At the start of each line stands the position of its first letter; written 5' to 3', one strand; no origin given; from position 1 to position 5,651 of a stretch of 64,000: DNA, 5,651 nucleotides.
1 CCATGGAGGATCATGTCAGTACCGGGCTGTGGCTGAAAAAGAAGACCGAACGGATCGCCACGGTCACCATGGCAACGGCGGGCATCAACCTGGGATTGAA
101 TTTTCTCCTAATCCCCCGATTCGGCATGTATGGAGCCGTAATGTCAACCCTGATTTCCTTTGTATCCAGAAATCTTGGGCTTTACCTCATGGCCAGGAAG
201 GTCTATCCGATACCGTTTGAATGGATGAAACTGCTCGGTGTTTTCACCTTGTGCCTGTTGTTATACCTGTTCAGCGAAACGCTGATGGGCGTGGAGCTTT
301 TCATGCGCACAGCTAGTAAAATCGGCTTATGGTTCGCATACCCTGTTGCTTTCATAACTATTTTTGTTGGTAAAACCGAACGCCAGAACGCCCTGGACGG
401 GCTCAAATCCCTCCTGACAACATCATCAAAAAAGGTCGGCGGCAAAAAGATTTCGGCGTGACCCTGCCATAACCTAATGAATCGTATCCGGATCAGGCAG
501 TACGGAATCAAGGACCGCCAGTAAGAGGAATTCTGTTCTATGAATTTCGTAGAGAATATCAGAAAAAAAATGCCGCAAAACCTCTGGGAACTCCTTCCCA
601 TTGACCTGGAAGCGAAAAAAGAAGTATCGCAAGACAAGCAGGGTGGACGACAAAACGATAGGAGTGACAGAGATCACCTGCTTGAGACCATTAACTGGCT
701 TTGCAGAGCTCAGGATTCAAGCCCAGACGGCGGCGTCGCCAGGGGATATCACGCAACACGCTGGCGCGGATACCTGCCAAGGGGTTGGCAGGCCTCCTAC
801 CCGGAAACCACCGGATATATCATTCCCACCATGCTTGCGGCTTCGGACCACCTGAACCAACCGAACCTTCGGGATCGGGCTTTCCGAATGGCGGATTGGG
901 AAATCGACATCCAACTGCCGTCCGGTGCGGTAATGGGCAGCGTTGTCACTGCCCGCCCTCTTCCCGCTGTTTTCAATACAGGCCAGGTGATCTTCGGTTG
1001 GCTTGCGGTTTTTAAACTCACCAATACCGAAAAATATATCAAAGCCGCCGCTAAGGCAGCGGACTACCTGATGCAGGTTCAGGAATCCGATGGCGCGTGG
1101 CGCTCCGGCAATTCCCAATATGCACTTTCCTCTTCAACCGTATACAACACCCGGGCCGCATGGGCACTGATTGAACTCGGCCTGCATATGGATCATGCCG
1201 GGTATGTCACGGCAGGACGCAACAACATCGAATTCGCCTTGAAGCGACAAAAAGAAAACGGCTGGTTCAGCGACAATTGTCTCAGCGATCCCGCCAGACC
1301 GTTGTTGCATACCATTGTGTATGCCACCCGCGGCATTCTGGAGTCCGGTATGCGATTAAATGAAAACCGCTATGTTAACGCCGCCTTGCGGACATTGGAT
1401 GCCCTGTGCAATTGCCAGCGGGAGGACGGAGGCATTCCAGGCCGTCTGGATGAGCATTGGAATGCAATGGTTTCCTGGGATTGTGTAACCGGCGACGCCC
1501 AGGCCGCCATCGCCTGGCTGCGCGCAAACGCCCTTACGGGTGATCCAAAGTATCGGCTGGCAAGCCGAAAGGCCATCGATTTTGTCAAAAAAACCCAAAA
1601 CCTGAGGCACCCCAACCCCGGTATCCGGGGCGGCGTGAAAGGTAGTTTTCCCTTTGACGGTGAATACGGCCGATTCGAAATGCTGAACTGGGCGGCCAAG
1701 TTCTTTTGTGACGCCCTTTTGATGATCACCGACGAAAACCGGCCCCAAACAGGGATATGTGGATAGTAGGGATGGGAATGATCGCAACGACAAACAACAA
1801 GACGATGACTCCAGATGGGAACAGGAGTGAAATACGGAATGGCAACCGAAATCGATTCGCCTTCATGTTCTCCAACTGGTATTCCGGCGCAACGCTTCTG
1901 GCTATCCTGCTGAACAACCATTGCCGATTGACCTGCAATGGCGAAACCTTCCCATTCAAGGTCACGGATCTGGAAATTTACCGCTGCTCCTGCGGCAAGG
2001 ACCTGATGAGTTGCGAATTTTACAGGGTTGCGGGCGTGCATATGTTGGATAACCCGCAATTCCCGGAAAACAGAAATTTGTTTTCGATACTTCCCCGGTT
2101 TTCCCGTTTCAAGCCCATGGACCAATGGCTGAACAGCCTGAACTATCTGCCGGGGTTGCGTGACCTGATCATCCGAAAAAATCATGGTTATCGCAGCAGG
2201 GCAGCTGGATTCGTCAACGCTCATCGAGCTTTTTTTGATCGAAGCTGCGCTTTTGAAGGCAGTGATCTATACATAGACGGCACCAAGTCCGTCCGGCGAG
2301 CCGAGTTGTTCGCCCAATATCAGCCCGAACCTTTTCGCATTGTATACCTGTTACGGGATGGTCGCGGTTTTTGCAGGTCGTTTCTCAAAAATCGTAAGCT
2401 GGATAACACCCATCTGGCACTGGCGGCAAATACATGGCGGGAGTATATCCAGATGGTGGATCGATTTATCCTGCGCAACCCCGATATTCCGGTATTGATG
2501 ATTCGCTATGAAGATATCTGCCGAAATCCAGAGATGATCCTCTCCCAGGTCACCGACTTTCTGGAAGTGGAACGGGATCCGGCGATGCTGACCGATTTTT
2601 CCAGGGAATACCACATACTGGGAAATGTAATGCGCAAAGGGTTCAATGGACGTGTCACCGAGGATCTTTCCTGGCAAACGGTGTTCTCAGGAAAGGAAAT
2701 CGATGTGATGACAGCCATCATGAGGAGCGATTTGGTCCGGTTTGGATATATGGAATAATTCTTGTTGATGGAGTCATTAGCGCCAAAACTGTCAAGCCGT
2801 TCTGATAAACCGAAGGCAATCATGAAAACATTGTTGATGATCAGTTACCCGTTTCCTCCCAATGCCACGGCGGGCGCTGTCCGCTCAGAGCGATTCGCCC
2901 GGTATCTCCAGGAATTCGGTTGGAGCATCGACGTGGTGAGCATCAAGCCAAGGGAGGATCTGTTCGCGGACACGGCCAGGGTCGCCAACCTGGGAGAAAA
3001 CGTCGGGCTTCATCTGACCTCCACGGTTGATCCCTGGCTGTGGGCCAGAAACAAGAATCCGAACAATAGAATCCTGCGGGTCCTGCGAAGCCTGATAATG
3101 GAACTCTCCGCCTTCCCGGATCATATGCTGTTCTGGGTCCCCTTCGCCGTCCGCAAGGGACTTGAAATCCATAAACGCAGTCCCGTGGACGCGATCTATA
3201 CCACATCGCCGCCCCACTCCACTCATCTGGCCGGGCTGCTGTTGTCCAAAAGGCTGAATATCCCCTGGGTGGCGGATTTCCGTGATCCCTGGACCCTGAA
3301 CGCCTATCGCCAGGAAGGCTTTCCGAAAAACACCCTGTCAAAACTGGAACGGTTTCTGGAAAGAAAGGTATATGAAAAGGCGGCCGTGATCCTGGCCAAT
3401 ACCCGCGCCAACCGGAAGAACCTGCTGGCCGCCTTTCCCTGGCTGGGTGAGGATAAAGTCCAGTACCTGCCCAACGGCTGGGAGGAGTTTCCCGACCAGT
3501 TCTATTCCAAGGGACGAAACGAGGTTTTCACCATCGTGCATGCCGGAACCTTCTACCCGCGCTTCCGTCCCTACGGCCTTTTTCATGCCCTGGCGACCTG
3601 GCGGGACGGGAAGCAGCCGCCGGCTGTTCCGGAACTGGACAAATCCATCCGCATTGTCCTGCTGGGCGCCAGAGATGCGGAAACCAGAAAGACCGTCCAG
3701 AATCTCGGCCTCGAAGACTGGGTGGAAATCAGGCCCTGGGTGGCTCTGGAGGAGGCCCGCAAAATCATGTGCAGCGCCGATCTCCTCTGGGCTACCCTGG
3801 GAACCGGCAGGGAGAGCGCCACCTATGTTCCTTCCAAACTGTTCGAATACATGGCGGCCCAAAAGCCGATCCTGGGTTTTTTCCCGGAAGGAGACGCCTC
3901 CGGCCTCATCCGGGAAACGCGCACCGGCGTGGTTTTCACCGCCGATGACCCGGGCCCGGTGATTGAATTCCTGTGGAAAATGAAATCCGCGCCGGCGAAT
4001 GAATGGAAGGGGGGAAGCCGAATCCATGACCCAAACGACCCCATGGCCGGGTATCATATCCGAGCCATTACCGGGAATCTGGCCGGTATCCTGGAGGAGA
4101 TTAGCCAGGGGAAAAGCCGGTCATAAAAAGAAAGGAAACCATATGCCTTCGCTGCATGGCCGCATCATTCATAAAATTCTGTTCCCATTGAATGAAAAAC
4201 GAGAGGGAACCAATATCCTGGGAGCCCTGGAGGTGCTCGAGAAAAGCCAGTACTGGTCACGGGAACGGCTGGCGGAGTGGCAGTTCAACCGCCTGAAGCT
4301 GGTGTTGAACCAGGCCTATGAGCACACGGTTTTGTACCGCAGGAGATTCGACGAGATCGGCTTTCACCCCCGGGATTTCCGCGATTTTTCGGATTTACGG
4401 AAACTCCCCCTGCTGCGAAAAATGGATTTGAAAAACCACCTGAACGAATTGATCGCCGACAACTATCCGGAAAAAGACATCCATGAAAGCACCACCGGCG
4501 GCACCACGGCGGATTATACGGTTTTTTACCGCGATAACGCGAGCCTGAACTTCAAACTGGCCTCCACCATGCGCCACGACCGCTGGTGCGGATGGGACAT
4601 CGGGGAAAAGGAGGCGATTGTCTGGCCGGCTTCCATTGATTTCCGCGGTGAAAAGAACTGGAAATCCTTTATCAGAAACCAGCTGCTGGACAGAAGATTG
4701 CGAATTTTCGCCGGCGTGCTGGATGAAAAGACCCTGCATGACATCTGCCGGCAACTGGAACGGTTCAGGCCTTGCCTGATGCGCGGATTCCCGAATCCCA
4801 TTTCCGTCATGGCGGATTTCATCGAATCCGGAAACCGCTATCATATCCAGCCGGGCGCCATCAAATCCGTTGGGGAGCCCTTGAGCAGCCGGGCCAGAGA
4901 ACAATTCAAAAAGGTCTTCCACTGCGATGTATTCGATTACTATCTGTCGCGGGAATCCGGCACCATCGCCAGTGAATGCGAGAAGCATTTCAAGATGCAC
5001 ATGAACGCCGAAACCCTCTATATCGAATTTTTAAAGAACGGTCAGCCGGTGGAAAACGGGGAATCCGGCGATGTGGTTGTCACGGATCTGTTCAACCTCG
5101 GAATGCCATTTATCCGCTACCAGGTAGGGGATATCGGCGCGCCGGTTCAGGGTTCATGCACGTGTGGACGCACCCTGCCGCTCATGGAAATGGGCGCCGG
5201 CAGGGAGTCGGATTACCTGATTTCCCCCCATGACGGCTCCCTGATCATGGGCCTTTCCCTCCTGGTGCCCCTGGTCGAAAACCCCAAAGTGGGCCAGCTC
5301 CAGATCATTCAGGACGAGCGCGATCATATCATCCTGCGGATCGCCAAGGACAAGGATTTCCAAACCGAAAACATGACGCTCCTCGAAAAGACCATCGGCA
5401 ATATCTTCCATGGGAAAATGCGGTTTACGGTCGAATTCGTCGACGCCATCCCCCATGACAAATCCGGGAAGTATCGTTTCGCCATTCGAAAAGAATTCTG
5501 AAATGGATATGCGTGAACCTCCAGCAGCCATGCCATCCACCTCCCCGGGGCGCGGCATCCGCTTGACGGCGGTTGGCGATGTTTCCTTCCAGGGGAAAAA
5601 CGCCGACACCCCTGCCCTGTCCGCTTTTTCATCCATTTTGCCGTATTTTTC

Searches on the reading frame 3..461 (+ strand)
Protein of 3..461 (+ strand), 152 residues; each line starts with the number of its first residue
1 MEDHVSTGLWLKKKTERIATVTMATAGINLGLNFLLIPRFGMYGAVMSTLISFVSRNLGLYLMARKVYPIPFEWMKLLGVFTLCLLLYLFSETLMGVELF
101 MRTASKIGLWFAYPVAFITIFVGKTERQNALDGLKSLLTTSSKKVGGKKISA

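Call 58: search_protein_families(library=ncbifam, proteins=[window:3-461:+], max_evalue=0.00001)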
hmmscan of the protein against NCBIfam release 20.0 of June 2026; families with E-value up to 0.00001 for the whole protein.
window:3-461:+ (152 aa): 1 family
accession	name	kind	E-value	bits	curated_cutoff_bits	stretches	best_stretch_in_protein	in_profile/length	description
NF050818.1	PolSacchBiosHfsF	equivalog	4.8e-10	39.1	700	1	10-87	349-426/468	polysaccharide biosynthesis protein HfsF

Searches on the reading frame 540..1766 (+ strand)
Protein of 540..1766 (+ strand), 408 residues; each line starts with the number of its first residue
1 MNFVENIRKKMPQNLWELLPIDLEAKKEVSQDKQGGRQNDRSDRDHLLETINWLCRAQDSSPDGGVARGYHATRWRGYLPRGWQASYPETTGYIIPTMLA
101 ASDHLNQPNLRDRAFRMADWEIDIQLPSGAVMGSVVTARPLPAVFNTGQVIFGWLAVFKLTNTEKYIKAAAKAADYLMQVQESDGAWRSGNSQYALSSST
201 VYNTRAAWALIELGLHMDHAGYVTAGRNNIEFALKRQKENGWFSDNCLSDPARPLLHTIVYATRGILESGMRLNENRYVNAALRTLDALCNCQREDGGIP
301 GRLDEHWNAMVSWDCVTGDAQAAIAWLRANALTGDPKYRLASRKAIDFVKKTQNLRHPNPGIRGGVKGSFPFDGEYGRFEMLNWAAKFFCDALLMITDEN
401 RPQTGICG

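Call 16: search_protein_families(library=ncbifam, proteins=[window:540-1766:+], max_evalue=0.00001)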
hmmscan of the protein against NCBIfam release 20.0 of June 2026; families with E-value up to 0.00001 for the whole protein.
window:540-1766:+ (408 aa): 3 families
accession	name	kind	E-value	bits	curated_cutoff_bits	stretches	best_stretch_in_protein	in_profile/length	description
TIGR01787.1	squalene_cyclas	subfamily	2.1e-10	39.9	322.7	1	159-262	498-606/622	squalene/oxidosqualene cyclases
TIGR02474.1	pec_lyase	equivalog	2.3e-07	30.7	189.8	0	156-206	56-106/295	pectate lyase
TIGR01507.1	hopene_cyclase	equivalog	6.4e-07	28.1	431.1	0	155-261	512-618/640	squalene--hopene cyclase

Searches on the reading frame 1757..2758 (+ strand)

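Call 16: search_protein_families(library=ncbifam, proteins=[window:1757-2758:+], max_evalue=0.00001)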
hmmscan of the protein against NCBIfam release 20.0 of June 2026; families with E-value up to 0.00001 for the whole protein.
window:1757-2758:+ (333 aa): 0 families

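Call 68: search_protein_families(library=pfam, proteins=[window:1757-2758:+], max_evalue=1)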
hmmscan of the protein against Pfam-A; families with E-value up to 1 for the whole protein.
window:1757-2758:+ (333 aa): 2 families
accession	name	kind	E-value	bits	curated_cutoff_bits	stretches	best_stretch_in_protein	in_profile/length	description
PF13469.12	Sulfotransfer_3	-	6.5e-09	36.8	27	1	38-274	5-215/216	Sulfotransferase family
PF00685.33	Sulfotransfer_1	-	0.00015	21.7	22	1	193-273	91-183/255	Sulfotransferase domain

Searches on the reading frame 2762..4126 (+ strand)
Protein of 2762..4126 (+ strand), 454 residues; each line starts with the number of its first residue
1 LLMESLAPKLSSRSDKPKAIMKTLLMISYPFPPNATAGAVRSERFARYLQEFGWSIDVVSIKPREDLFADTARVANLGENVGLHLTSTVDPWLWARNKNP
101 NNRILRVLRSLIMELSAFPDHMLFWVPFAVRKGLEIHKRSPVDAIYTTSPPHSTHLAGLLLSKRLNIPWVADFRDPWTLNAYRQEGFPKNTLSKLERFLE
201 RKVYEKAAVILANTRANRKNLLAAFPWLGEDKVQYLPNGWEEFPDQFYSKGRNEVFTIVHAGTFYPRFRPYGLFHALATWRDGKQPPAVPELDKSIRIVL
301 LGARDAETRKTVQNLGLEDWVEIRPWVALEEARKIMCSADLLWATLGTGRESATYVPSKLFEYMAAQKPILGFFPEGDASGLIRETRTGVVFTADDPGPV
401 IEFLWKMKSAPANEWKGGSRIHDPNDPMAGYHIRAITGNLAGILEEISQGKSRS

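Call 16: search_protein_families(library=ncbifam, proteins=[window:2762-4126:+], max_evalue=0.00001)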
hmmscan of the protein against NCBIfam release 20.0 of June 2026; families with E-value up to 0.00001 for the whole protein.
window:2762-4126:+ (454 aa): 1 family
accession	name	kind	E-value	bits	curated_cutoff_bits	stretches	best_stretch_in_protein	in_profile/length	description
TIGR04063.1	stp3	hypoth_equivalog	5.7e-08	32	442.05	1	143-411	94-361/397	TIGR04063 family PEP-CTERM/XrtA system glycosyltransferase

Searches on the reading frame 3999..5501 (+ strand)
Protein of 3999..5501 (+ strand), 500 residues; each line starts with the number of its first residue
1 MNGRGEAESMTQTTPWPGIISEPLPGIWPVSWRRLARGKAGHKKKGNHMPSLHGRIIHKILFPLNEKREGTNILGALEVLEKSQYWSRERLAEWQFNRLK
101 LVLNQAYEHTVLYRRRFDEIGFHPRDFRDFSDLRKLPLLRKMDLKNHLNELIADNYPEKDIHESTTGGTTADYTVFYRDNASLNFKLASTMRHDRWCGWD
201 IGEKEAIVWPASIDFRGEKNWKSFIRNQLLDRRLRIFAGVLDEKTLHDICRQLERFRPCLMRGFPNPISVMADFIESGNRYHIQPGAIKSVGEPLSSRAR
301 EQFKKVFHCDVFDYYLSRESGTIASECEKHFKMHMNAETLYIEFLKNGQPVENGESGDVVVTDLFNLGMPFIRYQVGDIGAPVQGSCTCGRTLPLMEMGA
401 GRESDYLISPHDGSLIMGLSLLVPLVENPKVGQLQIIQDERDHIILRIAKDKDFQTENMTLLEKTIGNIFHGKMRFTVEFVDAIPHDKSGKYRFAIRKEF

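Call 16: search_protein_families(library=ncbifam, proteins=[window:3999-5501:+], max_evalue=0.00001)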
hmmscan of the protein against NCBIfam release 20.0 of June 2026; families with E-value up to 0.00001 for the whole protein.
window:3999-5501:+ (500 aa): 7 families
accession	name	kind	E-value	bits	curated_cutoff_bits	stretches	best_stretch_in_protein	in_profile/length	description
NF045666.1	DVU1553_fam_AMP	equivalog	6e-37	127.5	300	2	245-402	170-330/331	DVU_1553 family AMP-dependent CoA ligase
NF053551.1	FlxY_rubin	equivalog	2.2e-29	102.5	520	2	300-478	219-395/424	flexirubin biosynthesis putative acyl-CoA ligase FlxY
NF041878.1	paak_haloarch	equivalog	2.7e-26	92.2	700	2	293-409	210-331/427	phenylacetate--CoA ligase PaaK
TIGR02155.1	PA_CoA_ligase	equivalog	3.1e-24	85.3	646.3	2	87-176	4-93/422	phenylacetate--CoA ligase PaaK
TIGR02304.1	aden_form_hyp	equivalog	2.7e-14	53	251.9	1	247-450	177-377/430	F390 synthetase-related protein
NF041217.1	BagE_FevW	exception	1.4e-12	47.3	800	1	287-397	196-306/424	bagremycin/ferroverdin synthetase BagE/FevW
TIGR03335.1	F390_ftsA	equivalog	2e-12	46.6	458.7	1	292-393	213-320/445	coenzyme F390 synthetase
